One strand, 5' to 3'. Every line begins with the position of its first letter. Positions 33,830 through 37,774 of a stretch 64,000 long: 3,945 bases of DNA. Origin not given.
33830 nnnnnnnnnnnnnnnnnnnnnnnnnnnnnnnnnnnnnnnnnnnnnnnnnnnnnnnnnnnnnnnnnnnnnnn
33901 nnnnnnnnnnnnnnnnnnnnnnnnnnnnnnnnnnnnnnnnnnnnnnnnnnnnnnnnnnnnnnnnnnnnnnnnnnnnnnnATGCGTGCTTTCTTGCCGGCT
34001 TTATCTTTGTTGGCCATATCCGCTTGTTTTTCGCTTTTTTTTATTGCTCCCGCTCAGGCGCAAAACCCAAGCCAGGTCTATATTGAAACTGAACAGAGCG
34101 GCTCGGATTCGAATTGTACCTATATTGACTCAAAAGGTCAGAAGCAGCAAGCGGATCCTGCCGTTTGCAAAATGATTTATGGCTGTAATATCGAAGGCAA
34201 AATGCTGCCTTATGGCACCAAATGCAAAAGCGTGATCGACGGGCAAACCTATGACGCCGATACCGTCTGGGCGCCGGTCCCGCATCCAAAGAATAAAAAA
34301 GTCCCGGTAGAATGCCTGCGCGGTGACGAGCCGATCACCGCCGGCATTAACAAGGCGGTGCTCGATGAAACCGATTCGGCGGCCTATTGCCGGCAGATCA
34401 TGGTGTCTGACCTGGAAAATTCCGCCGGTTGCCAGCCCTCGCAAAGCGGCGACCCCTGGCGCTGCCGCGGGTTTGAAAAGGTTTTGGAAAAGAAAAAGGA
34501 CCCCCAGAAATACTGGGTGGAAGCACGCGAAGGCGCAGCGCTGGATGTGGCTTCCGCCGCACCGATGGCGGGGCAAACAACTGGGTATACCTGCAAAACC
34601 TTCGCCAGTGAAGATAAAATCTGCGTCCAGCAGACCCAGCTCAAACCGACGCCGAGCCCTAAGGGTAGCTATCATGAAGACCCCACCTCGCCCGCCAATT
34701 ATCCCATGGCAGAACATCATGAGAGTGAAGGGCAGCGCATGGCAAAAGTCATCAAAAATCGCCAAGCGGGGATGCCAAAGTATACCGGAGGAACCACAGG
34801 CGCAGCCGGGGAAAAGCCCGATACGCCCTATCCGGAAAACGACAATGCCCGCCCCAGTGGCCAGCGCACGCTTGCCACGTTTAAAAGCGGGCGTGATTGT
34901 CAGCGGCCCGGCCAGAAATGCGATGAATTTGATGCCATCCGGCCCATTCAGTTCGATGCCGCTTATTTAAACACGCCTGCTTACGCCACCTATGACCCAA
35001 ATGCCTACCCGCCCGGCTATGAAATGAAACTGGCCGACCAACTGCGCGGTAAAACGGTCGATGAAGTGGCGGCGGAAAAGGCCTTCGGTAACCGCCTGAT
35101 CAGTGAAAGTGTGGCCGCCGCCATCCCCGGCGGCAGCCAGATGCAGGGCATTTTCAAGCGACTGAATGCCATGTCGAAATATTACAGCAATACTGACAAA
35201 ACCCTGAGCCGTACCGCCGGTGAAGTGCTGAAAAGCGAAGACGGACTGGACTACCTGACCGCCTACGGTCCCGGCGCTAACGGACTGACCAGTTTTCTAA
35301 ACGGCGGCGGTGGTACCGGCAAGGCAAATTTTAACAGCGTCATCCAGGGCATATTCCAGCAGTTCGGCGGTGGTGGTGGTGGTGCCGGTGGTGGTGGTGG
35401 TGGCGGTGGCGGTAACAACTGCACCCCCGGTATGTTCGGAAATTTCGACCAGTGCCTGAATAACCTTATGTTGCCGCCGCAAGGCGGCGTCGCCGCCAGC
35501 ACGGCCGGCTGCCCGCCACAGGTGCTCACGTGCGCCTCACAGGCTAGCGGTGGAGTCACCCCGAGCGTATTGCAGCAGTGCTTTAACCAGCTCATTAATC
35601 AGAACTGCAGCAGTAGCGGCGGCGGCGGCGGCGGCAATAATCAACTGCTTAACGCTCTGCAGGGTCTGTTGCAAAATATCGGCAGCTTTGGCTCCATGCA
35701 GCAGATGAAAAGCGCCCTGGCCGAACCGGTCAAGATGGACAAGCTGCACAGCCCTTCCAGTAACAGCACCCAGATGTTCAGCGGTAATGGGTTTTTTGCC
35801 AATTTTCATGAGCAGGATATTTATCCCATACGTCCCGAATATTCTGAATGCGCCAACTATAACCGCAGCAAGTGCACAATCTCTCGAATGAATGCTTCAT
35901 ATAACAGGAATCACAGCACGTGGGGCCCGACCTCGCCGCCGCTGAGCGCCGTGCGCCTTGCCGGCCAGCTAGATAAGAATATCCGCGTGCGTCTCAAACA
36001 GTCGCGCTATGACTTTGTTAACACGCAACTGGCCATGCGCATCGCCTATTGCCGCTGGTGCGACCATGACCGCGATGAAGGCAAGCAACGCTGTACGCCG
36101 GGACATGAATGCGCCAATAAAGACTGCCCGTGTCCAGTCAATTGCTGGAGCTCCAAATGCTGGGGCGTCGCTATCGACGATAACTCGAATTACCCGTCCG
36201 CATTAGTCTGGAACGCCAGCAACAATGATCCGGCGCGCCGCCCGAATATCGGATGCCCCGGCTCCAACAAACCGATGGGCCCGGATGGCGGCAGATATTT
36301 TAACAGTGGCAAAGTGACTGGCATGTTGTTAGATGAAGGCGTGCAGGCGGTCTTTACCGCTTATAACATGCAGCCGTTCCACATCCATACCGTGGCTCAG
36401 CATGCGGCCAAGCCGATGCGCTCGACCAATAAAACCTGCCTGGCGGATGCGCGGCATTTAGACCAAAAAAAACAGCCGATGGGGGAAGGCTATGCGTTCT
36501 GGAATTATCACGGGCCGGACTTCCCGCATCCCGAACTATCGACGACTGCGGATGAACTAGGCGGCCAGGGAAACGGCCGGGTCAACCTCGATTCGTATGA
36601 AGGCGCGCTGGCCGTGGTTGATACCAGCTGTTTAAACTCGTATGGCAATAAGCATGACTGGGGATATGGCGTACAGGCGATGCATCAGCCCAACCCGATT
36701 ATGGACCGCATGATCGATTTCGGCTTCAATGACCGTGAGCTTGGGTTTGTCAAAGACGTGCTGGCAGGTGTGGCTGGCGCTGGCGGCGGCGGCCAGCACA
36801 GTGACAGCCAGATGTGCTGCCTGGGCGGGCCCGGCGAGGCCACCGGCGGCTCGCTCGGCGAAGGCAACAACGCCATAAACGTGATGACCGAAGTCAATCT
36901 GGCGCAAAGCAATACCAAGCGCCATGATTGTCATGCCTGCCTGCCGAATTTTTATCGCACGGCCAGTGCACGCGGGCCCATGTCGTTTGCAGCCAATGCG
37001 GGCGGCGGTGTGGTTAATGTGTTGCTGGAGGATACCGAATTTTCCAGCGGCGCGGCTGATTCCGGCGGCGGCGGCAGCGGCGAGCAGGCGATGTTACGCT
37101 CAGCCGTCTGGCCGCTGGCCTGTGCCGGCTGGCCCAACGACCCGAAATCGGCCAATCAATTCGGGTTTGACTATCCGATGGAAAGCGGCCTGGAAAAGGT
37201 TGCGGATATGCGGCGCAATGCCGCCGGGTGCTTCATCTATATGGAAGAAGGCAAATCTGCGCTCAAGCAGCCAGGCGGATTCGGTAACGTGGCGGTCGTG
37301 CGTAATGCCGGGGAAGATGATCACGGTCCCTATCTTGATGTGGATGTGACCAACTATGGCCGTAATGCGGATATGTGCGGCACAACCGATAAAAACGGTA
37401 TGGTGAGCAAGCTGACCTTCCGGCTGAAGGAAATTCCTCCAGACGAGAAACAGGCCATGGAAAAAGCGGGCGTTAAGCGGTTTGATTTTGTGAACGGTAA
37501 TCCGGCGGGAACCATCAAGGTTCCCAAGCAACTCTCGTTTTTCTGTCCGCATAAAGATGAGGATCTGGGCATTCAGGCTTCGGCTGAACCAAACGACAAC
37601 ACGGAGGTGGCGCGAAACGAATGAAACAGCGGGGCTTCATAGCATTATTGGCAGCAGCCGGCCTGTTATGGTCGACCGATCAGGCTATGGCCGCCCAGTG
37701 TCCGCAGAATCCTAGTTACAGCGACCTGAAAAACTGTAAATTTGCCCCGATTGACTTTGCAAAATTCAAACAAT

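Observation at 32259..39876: Isolated VirB8/VirB9-like pair facing an operon of three secreted Cys- and poly-Gly-rich proteins of unknown family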

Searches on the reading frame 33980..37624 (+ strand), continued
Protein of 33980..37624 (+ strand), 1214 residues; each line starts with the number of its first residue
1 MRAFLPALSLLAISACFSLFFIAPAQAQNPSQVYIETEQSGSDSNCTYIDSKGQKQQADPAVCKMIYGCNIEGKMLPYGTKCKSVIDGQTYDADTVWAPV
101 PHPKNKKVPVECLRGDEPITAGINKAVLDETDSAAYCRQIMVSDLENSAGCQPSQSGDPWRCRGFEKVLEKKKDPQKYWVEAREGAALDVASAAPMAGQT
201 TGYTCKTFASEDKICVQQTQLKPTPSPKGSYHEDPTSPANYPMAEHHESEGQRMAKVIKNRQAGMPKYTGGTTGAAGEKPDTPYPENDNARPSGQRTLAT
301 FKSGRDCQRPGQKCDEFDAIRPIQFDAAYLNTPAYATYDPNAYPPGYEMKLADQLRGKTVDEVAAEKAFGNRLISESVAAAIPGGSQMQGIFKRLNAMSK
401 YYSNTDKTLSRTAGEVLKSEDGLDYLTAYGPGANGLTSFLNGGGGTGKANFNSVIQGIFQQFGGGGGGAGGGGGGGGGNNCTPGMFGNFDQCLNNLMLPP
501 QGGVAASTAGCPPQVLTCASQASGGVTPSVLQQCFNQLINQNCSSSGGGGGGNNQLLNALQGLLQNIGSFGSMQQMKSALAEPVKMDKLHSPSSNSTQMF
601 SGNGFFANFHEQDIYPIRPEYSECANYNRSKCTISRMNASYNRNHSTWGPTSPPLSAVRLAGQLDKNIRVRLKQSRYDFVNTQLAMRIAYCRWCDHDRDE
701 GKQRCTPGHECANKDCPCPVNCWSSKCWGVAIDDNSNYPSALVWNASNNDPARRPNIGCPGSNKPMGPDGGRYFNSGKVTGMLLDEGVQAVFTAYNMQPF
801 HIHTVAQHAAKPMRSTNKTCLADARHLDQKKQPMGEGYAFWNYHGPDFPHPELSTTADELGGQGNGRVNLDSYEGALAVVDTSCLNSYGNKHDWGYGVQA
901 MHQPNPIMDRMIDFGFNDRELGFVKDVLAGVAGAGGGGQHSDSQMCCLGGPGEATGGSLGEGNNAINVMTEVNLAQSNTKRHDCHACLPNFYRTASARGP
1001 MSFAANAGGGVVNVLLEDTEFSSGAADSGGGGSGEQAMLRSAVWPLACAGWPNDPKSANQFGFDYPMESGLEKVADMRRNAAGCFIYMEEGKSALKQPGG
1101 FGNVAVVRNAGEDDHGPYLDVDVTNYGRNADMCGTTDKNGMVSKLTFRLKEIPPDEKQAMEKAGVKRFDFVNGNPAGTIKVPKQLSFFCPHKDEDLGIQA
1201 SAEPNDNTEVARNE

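Call 87: find_encoding_contigs(protein=P0014, flank=10000, max_places=2)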
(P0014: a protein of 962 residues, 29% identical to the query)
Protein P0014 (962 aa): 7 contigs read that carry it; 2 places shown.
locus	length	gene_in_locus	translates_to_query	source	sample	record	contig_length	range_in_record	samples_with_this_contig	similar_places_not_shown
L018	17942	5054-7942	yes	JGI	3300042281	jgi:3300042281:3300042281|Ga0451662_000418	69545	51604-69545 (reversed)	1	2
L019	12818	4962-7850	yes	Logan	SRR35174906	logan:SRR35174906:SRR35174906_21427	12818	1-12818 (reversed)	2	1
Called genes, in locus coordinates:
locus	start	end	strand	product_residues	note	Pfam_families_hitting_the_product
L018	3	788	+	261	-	?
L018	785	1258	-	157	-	PF01502:PRA-CH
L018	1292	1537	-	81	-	-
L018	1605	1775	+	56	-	-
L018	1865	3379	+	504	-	PF03629:SASA, PF00353:HemolysinCabind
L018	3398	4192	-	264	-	PF03524:CagX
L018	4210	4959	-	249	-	PF04335:VirB8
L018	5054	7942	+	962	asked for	-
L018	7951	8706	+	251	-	-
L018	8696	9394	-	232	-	PF00483:NTP_transferase, PF12804:NTP_transf_3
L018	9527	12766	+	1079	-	PF07719:TPR_2 (faint)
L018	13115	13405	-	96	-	-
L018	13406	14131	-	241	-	PF00813:FliP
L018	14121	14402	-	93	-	PF04347:FliO (weak)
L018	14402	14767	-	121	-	PF05400:FliT (weak)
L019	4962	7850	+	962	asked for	-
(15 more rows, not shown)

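Call 88: find_encoding_contigs(protein=P0009, flank=10000, max_places=2)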
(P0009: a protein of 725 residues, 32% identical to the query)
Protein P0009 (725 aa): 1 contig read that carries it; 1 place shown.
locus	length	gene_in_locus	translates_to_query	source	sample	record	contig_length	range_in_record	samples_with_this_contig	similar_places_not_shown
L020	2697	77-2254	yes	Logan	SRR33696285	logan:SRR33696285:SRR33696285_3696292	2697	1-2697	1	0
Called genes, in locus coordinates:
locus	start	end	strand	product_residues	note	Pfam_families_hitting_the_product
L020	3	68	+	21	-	?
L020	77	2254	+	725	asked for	-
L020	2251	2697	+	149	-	?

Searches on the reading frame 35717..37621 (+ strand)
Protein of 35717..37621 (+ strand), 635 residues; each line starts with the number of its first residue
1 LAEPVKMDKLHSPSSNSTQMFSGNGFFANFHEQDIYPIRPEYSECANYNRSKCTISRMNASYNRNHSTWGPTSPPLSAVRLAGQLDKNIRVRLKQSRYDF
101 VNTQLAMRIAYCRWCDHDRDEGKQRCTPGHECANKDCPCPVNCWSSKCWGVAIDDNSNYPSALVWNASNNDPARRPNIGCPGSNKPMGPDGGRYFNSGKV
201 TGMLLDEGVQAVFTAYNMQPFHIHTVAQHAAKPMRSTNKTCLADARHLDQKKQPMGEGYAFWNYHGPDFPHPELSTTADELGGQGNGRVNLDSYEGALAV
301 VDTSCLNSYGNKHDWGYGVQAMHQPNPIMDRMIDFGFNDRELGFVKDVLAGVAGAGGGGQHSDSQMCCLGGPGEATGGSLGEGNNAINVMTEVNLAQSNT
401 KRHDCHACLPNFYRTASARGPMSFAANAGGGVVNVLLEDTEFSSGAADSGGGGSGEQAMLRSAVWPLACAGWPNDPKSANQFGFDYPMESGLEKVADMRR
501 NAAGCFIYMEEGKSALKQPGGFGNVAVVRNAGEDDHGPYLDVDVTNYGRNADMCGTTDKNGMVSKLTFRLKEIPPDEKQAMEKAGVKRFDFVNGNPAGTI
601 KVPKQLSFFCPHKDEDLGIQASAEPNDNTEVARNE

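Call 33: search_solved_structures(query=A1, max_evalue=1)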
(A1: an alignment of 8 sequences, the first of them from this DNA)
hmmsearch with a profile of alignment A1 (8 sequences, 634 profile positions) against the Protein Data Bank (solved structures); distinct sequences matched with E-value up to 1: 0.

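Call 77: predict_structure(alignment_id=A1)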
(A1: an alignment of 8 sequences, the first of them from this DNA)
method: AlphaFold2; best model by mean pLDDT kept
length: 634 residues; sequences in the alignment: 8
mean_pLDDT: 40.7   pTM: 0.31
mean pLDDT of the five models: 40.7, 39.6, 38.7, 36.5, 36.3
residues with pLDDT >= 90: 0; 70-90: 17; 50-70: 109; < 50: 508
segments of 3 or more residues with pLDDT < 50: 1-99, 110-231, 234-239, 253-258, 261-268, 283-296, 303-430, 435-489, 510-522, 545-561, 590-596, 611-634
pLDDT, mean of each block of 10 residues (from residue 1): 27 35 34 36 36 34 30 34 35 45 51 45 38 39 28 29 32 36 36 43 41 41 48 45 56 46 47 53 48 48 41 30 29 31 33 24 23 23 31 32 27 29 38 47 41 38 42 38 44 62 57 36 60 74 46 32 65 68 52 51 55 37 31 28
secondary structure, 60 per line:
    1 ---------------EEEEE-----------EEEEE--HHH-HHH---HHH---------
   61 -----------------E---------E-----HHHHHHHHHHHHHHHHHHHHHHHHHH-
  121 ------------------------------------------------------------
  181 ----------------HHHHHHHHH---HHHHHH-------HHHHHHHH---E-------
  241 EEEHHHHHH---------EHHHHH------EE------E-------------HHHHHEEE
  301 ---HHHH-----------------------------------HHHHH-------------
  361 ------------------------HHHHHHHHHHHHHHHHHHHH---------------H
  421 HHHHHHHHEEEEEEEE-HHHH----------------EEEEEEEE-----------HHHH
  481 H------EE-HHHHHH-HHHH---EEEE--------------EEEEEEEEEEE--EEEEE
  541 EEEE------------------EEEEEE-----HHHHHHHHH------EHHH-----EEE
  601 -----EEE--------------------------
elements in order (helices of 4 or more, strands of 3 or more residues): E16-20 E32-36 H94-119 H197-205 H209-214 H222-229 E241-243 H244-249 H260-264 H293-297 E298-300 H304-307 H343-347 H385-404 H420-428 E429-436 H438-441 E458-465 H477-481 H491-496 H498-501 E505-508 E523-533 E536-544 E563-568 H574-582 E598-600 E606-608

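Call 81: search_dna_similar(query=window:35717-37621:+, collection=plasmids, mode=protein, max_evalue=0.001, max_rows=10)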
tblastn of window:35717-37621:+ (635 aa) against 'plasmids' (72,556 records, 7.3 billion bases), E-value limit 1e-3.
No match.

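Call 83: fold_search(model_id=the predicted structure, library=pdb)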
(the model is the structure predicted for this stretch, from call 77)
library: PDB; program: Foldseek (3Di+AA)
matches with E <= 10: 529; with E <= 0.001: 0
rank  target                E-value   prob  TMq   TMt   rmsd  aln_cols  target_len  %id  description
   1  4u8u_O                1.1e-01  0.15  0.07  0.16  22.0       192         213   11  The Crystallographic structure of the giant hemoglobin from Glossoscolex paulistus at 3.2 A resolution. (released 2015-06-10)
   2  5m3l_O                1.4e-01  0.13  0.07  0.16  22.1       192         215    8  Single-particle cryo-EM using alignment by classification (ABC): the structure of Lumbricus terrestris hemoglobin (released 2017-09-13)
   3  8h5y_B                1.4e-01  0.08  0.05  0.06  17.4       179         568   12  Crystal structure of RadD- ADP complex (released 2023-10-18)
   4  6ved_MODEL_1_A        2.4e-01  0.51  0.05  0.18   6.4        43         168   19  Solution structure of the TTD and linker region of UHRF1 (released 2020-06-17)
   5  2xu5                  3.0e-01  0.15  0.09  0.20   8.0       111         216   10  CATHEPSIN L WITH A NITRILE INHIBITOR (released 2011-01-12)
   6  3ask_B                3.6e-01  0.41  0.05  0.14   6.3        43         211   19  Structure of UHRF1 in complex with histone tail (released 2012-01-25)
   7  4gy5_B                4.1e-01  0.30  0.05  0.13   6.4        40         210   18  Crystal structure of the tandem tudor domain and plant homeodomain of UHRF1 with Histone H3K9me3 (released 2012-11-14)
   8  4gy5_A                4.1e-01  0.30  0.05  0.13   6.4        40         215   18  Crystal structure of the tandem tudor domain and plant homeodomain of UHRF1 with Histone H3K9me3 (released 2012-11-14)
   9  5lq7                  4.6e-01  0.15  0.09  0.22   7.2       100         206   20  Salmonella effector SpvD - G161 variant (released 2016-11-02)
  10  3ai8_A                4.8e-01  0.08  0.07  0.13  15.1       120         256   12  Cathepsin B in complex with the nitroxoline (released 2011-05-18)
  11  8xv4_A                5.1e-01  0.14  0.08  0.18  13.5       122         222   11  Crystal structure of TTD-PHD domain of UHRF1 in complex with mStella peptide (residues 85-119) (released 2024-11-06)
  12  5el6_B8               5.5e-01  0.30  0.07  0.28   4.9        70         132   10  Structure of T. thermophilus 70S ribosome complex with mRNA and tRNALys in the A-site with a U-U mismatch in the firs (released 2016-01-27)
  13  3ask_D                5.8e-01  0.25  0.05  0.17   6.5        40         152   18  Structure of UHRF1 in complex with histone tail (released 2012-01-25)
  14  3fkh_D                5.8e-01  0.05  0.07  0.21  12.9       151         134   13  Crystal structure of Putative pyridoxamine 5'-phosphate oxidase (NP_601736.1) from CORYNEBACTERIUM GLUTAMICUM ATCC 130 (released 2009-01-13)
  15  4qqd_B                6.1e-01  0.30  0.05  0.21   6.2        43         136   19  Crystal Structure of tandem tudor domains of UHRF1 in complex with a small organic molecule (released 2014-08-06)
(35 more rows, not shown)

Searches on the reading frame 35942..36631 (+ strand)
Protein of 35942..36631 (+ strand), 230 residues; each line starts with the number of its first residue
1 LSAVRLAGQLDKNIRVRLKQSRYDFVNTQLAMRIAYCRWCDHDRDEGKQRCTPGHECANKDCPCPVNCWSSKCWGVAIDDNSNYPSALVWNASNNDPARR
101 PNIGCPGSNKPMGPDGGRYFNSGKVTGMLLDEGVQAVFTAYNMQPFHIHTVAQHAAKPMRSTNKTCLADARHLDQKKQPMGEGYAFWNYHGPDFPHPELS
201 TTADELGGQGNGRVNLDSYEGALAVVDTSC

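Call 35: find_related_loci(query=A2, collection=genome_contigs, flank=10000)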
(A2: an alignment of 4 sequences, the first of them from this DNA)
Query A2 (230 aa) in genome_contigs; peptide patterns used: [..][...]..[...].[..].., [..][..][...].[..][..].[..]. (x = any residue, [..] = any of these).
45 stretches matched a pattern, but none encodes a relative of the query by tblastn (E <= 1e-3).

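Call 36: find_related_loci(query=A2, collection=metagenome_contigs, flank=10000)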
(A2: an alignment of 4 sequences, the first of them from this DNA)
Query A2 (230 aa) in metagenome_contigs; peptide patterns used: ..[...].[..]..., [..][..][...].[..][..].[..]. (x = any residue, [..] = any of these).
128 stretches matched a pattern; 1 encode a relative of the query (tblastn E <= 1e-3); 1 distinct loci.
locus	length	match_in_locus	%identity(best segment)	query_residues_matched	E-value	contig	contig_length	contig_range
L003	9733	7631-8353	29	1-229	5e-13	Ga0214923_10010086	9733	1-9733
